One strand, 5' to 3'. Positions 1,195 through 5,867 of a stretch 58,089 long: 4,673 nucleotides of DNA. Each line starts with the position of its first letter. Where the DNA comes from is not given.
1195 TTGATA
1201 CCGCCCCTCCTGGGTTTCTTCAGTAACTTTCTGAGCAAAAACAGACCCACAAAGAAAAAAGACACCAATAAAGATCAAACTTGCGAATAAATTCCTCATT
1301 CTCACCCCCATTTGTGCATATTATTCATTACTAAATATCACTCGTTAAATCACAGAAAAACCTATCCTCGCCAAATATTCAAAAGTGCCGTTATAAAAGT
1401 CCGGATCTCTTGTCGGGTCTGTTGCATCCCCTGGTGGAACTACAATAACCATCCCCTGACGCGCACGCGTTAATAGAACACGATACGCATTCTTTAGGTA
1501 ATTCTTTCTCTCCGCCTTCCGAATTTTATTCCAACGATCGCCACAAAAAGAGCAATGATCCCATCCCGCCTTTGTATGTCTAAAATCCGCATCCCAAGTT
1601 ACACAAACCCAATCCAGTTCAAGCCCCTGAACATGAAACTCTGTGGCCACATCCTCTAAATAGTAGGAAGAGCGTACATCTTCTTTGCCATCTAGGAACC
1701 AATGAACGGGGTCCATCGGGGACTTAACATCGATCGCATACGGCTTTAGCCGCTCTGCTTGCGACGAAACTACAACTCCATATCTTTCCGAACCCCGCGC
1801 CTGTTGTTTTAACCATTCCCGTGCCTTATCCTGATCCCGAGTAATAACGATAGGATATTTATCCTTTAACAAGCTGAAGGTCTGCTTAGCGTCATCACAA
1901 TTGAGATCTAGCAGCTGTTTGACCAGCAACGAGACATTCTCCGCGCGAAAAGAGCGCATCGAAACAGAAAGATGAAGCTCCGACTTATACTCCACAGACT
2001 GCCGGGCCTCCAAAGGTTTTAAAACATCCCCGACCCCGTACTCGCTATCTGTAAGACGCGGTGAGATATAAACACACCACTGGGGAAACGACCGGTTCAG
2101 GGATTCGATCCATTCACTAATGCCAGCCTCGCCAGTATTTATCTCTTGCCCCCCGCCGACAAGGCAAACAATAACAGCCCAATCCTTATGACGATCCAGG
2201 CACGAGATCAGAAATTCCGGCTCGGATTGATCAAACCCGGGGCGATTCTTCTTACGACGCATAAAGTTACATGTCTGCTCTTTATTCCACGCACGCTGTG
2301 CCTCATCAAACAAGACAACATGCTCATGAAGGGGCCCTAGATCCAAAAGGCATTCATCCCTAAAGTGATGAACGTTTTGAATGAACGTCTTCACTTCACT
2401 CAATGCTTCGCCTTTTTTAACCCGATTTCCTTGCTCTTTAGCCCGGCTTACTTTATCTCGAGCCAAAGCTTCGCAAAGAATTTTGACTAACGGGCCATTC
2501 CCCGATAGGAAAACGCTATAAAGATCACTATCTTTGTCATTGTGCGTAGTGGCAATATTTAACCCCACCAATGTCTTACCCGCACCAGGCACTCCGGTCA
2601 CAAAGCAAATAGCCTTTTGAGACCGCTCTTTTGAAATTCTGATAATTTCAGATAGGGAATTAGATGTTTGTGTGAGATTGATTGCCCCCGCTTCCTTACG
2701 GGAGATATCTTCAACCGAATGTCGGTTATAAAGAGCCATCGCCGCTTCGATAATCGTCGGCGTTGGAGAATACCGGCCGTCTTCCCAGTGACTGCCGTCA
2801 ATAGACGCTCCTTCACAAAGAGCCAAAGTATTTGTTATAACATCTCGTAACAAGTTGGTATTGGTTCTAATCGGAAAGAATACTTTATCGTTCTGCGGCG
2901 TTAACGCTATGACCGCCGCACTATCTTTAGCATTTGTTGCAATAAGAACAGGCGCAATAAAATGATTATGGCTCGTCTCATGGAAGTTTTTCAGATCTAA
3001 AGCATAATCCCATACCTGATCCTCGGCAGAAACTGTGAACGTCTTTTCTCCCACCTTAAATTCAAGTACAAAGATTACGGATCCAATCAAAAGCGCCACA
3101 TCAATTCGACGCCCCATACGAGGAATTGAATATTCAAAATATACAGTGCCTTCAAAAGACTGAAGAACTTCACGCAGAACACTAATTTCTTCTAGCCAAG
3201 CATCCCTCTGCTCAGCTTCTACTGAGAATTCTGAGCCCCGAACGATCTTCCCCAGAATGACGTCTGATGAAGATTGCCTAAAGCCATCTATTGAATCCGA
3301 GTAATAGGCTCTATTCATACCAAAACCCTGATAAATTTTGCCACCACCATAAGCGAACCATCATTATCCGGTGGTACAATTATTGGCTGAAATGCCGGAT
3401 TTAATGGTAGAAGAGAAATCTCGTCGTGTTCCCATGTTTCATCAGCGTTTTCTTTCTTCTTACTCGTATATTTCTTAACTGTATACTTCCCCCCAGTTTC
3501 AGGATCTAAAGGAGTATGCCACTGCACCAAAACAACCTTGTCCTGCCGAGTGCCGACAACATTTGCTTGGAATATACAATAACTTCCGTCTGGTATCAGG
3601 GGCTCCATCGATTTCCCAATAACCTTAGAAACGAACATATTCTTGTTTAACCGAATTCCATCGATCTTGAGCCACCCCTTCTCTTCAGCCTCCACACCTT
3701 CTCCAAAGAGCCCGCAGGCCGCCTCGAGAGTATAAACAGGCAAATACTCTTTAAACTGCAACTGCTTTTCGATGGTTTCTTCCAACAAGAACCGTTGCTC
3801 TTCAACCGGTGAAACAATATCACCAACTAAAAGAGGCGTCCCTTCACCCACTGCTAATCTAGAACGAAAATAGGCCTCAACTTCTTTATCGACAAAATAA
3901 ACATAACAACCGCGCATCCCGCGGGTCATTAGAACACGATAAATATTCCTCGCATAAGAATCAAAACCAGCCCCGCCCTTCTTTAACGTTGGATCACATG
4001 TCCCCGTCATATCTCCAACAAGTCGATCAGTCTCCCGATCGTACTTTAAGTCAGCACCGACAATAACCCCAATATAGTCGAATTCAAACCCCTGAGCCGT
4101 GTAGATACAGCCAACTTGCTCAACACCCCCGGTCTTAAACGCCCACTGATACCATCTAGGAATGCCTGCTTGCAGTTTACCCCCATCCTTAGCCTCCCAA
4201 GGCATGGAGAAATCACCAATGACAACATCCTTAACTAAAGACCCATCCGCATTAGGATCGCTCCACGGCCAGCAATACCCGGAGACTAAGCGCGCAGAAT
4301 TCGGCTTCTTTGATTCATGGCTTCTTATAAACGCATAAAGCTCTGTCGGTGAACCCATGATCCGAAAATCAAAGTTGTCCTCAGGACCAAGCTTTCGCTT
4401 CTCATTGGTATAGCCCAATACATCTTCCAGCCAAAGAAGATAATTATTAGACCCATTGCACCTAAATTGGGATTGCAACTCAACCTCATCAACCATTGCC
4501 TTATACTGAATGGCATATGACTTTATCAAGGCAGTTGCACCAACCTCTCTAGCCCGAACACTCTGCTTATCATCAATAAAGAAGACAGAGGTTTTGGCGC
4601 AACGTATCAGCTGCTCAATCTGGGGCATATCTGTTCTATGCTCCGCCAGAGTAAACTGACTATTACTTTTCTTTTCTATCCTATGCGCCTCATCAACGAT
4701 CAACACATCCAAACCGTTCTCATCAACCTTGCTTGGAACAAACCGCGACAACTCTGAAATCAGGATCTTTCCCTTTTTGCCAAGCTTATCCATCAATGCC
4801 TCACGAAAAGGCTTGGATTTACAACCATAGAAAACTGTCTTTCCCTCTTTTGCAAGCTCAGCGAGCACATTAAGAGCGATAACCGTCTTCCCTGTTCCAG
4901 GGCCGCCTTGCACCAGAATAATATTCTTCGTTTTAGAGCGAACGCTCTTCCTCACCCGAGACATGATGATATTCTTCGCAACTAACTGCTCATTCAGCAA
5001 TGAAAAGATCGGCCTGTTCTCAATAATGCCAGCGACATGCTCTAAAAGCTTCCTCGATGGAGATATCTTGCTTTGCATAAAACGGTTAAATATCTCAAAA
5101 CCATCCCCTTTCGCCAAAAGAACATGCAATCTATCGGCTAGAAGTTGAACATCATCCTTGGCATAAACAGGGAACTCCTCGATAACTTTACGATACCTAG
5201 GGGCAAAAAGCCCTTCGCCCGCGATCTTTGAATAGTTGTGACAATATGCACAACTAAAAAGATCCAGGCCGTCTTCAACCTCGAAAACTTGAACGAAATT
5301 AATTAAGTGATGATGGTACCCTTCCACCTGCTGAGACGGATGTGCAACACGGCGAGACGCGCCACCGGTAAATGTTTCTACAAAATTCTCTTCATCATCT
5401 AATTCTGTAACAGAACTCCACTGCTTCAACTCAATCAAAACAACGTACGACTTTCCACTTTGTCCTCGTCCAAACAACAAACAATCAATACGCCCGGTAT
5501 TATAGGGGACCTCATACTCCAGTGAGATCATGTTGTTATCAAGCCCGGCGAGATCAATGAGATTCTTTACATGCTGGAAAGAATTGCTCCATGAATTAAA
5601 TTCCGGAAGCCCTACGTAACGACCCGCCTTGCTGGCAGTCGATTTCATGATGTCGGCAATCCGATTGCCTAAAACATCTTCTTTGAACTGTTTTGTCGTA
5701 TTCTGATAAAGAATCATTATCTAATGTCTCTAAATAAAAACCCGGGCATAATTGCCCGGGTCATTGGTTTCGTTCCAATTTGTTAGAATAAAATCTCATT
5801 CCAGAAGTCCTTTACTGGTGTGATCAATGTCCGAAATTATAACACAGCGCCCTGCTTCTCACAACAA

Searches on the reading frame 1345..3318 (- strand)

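Call 13: search_protein_families(library=pfam, proteins=[window:1345-3318:-], max_evalue=0.00001)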
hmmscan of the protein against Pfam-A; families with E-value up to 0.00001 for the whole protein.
window:1345-3318:- (657 aa): 2 families
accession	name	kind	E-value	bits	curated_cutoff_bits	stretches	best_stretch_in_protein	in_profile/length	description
PF09848.15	SLFN-g3_helicase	-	5.9e-83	279.5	24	1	235-628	1-353/354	Schlafen group 3, DNA/RNA helicase domain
PF13401.12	AAA_22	-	2.7e-06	28.2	27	1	233-354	3-105/130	AAA domain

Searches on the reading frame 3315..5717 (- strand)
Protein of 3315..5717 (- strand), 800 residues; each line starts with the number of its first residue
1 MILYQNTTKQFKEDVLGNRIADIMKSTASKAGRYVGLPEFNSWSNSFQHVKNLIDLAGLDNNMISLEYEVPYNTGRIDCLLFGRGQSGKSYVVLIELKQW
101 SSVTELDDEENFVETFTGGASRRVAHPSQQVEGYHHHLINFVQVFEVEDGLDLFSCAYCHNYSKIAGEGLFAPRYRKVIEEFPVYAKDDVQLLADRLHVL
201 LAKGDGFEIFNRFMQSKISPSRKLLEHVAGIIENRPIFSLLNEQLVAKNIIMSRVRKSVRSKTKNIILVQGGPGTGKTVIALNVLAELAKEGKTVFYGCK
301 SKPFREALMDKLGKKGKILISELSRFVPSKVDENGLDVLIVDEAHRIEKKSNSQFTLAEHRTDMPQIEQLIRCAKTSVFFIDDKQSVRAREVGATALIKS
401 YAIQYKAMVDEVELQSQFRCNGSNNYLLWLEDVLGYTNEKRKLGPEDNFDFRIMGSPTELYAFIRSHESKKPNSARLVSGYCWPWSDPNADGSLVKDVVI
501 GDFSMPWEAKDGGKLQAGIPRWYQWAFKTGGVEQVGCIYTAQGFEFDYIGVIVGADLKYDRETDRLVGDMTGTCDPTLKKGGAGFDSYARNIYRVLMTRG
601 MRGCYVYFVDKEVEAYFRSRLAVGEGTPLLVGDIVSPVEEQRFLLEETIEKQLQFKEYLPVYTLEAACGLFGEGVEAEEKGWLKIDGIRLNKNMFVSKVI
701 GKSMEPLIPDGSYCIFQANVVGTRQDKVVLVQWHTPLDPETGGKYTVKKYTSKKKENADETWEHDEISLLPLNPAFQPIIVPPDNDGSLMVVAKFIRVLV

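Call 13: search_protein_families(library=pfam, proteins=[window:3315-5717:-], max_evalue=0.00001)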
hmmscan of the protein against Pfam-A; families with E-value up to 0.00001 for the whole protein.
window:3315-5717:- (800 aa): 6 families
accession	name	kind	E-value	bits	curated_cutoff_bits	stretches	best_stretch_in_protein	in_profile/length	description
PF09848.15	SLFN-g3_helicase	-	1.4e-82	278.2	24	1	264-610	1-354/354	Schlafen group 3, DNA/RNA helicase domain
PF13401.12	AAA_22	-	3e-08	34.5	27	1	262-353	3-99/130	AAA domain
PF00717.28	Peptidase_S24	-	3.4e-08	33.6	23.3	1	665-793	5-113/116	Peptidase S24-like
PF13604.12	AAA_30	-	2.2e-06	28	27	1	259-355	13-108/191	AAA domain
PF04851.21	ResIII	-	3.4e-06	27.5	22.5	0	253-293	13-52/164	Type III restriction enzyme, res subunit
PF20720.3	nSTAND3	-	9.3e-06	25.9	27.2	0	262-305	15-58/155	Novel STAND NTPase 3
